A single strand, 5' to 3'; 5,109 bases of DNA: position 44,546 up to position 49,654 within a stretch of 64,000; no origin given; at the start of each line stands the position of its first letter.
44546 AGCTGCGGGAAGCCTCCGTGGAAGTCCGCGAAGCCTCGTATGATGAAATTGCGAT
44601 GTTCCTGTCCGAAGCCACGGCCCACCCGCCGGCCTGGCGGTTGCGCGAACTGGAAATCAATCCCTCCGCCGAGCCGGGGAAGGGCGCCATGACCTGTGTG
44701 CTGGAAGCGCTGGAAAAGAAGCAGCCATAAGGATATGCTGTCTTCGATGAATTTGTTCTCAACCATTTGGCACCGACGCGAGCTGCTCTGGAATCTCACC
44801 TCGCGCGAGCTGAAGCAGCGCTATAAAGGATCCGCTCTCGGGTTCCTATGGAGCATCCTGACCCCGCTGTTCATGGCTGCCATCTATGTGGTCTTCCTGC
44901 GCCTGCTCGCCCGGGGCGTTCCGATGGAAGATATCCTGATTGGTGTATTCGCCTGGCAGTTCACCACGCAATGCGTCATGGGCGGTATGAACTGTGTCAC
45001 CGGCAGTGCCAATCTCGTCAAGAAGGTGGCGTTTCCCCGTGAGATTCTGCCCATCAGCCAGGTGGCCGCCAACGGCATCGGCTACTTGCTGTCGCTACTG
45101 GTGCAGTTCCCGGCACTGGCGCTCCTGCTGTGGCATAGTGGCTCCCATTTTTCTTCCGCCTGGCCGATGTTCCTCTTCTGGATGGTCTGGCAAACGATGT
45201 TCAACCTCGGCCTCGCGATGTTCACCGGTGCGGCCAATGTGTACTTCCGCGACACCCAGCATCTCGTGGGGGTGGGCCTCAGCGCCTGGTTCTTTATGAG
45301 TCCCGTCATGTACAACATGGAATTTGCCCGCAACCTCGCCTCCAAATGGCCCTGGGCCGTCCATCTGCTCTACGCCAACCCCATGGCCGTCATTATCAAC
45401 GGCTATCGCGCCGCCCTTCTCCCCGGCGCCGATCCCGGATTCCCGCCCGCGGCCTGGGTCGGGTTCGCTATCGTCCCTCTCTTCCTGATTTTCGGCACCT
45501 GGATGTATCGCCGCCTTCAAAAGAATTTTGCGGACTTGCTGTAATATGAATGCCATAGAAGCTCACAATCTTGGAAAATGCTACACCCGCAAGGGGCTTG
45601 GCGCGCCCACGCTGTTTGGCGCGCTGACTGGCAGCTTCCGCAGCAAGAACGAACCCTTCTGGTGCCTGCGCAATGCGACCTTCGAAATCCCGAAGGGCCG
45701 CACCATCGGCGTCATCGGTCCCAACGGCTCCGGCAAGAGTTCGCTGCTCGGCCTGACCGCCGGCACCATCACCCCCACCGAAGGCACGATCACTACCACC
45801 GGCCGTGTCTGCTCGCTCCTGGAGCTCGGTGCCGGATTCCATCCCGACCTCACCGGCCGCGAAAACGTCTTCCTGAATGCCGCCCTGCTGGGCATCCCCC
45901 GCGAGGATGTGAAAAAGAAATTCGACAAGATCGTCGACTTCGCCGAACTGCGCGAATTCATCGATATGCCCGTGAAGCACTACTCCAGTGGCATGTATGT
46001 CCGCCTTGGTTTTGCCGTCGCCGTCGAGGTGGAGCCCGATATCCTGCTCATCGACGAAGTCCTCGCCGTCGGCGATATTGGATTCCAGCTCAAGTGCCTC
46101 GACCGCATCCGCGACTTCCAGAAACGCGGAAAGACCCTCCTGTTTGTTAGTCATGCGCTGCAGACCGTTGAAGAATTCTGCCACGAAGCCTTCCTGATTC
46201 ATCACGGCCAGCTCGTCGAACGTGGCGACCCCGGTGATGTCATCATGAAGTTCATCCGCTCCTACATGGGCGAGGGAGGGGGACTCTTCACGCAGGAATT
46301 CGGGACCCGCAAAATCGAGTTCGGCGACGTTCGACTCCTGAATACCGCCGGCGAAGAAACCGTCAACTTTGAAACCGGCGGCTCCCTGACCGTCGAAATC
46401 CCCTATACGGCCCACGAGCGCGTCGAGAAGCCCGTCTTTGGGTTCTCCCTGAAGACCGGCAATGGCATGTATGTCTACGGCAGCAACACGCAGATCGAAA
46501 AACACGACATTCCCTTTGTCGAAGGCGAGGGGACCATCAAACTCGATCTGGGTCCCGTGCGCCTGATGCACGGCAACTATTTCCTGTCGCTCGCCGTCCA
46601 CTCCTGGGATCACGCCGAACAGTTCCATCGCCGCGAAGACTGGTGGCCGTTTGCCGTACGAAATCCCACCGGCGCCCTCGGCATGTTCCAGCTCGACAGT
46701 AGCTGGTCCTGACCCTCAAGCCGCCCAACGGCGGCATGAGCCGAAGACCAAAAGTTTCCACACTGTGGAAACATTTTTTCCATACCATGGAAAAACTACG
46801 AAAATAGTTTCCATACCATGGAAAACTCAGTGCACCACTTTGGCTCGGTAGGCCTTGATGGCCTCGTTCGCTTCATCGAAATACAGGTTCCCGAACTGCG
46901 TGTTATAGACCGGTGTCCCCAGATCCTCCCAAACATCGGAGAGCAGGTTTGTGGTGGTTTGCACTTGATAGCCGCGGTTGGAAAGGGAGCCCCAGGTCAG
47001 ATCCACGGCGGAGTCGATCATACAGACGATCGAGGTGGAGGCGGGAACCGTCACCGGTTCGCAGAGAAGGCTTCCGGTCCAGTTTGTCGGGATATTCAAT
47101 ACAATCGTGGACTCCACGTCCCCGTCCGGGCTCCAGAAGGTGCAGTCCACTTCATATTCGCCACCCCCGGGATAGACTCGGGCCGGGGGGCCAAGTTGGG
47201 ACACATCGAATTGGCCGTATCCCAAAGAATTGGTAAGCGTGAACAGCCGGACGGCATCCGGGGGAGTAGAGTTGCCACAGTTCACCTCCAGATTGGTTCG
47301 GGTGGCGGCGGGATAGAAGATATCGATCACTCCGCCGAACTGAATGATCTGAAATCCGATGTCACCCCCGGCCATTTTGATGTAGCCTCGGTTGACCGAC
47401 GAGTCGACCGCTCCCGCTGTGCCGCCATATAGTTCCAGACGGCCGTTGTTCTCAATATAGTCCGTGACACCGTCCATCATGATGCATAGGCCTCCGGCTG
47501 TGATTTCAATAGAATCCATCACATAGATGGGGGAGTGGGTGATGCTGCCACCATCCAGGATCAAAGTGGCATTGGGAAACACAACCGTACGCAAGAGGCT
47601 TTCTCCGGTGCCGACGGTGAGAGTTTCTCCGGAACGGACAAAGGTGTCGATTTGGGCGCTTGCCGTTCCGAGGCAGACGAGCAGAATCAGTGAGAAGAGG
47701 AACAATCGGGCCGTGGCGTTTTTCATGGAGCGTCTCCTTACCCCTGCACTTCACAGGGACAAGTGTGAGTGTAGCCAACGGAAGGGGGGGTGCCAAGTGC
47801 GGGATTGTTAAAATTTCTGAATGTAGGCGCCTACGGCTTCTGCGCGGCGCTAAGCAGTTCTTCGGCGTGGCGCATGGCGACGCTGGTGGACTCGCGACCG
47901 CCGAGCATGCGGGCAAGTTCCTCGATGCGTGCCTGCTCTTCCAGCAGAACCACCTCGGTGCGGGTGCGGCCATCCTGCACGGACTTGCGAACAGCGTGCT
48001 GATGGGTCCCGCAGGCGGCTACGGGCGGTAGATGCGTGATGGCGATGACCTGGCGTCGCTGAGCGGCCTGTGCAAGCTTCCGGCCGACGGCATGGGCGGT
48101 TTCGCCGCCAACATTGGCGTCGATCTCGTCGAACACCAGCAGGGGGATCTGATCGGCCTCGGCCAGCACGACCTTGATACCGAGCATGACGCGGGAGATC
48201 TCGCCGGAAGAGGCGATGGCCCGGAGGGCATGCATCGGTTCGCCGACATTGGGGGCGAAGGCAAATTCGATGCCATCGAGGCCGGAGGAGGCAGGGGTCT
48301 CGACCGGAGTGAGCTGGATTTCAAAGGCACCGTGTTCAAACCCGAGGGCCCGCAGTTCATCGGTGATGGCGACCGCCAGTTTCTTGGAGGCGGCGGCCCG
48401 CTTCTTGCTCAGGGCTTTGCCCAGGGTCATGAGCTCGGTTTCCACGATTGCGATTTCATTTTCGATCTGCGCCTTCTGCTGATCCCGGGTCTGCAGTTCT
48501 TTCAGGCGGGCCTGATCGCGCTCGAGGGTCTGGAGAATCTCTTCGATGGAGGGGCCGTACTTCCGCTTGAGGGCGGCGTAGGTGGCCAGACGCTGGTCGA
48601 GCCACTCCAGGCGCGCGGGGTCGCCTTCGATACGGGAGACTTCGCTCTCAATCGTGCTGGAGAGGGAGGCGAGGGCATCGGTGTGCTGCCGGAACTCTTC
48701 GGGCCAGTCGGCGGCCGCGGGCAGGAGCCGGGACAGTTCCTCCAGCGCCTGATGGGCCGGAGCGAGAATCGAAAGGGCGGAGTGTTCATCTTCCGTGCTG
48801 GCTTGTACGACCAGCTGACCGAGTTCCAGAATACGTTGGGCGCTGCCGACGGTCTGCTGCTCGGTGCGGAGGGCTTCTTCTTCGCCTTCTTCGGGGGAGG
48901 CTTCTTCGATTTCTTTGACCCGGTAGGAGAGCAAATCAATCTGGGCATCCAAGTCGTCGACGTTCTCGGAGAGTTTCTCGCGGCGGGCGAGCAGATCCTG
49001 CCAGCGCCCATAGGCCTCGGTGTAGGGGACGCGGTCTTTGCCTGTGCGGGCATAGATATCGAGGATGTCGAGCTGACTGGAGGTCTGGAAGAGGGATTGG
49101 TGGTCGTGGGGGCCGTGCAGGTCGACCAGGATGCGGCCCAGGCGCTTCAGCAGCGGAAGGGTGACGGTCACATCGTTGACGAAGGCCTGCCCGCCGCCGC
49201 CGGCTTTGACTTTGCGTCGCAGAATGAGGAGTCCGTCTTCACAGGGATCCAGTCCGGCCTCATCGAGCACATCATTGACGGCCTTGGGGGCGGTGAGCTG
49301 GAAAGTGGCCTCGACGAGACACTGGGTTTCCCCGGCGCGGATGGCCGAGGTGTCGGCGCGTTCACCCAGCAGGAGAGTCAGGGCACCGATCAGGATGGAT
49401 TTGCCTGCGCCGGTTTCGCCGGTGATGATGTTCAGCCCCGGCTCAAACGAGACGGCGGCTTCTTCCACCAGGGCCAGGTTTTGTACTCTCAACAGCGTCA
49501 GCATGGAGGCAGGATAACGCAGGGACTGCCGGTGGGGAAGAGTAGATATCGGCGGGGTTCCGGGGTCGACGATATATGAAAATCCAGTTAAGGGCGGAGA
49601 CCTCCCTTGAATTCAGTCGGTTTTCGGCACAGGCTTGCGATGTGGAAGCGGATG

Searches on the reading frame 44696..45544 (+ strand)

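Call 17: search_protein_families(library=pfam, proteins=[window:44696-45544:+], max_evalue=0.001)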
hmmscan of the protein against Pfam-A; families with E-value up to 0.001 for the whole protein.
window:44696-45544:+ (282 aa): 1 family
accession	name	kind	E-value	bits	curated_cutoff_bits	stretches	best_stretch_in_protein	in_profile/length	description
PF01061.29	ABC2_membrane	-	1.6e-14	54.4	26.9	1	30-241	2-210/211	ABC-2 type transporter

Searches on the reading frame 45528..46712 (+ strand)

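Call 17: search_protein_families(library=pfam, proteins=[window:45528-46712:+], max_evalue=0.001)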
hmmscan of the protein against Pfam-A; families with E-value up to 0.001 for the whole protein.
window:45528-46712:+ (394 aa): 2 families
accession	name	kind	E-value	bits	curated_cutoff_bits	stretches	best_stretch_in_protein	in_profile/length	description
PF14524.12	Wzt_C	-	1.9e-27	96.4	30.4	1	256-386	3-140/143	Wzt C-terminal domain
PF00005.33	ABC_tran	-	9.9e-19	68.7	25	1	47-178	1-135/137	ABC transporter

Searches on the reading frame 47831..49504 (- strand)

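Call 17: search_protein_families(library=pfam, proteins=[window:47831-49504:-], max_evalue=0.001)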
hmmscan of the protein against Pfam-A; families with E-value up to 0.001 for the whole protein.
window:47831-49504:- (557 aa): 4 families
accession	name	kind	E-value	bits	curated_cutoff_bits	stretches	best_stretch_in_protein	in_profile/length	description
PF02463.25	SMC_N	-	1e-15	58.2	40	1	7-497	7-203/220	RecF/RecN/SMC N terminal domain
PF13476.12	AAA_23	-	4.1e-10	41.1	27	1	5-351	2-200/201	AAA domain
PF13304.12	AAA_21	-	0.00036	21.1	27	0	24-48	1-25/304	AAA domain, putative AbiEii toxin, Type IV TA system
PF13401.12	AAA_22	-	0.0005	20.8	27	0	22-82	5-57/130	AAA domain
